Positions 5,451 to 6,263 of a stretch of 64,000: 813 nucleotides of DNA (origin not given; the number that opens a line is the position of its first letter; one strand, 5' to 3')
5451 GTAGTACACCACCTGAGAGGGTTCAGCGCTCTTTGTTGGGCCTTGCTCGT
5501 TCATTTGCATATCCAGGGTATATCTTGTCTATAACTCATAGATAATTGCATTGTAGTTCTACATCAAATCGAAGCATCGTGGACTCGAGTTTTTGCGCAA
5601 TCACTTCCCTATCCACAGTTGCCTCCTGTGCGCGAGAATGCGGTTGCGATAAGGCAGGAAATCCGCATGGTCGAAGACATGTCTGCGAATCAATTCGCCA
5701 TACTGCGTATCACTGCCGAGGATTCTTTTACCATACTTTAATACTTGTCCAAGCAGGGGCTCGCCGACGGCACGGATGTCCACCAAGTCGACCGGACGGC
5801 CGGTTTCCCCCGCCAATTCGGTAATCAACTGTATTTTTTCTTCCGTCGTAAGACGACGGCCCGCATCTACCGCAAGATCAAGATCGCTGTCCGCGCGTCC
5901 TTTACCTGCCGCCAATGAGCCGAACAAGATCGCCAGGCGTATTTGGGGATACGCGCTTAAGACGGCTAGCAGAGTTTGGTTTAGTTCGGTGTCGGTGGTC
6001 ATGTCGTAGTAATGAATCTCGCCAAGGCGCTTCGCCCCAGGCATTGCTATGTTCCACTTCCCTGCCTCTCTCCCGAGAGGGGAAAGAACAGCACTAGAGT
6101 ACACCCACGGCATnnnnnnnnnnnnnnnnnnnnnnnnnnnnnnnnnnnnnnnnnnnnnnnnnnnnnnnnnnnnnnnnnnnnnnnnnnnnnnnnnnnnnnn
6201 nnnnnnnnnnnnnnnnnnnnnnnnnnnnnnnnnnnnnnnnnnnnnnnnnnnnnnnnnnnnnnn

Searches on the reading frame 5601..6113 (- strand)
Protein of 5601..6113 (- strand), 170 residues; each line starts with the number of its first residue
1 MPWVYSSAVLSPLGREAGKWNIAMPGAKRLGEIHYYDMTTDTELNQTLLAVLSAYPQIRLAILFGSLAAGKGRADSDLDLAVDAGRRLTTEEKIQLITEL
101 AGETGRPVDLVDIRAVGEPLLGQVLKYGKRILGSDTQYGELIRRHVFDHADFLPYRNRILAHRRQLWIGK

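Call 72: search_protein_families(library=pfam, max_evalue=0.000001, proteins=[window:5601-6113:-])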
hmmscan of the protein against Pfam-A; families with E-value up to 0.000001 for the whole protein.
window:5601-6113:- (170 aa): 2 families
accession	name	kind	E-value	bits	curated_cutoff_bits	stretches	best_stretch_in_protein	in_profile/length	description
PF18765.7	Polbeta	-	5.1e-17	62.3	26.9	1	47-136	2-92/93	Polymerase beta, Nucleotidyltransferase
PF01909.29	NTP_transf_2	-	7.7e-07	29.9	21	0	48-113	5-74/93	Nucleotidyltransferase domain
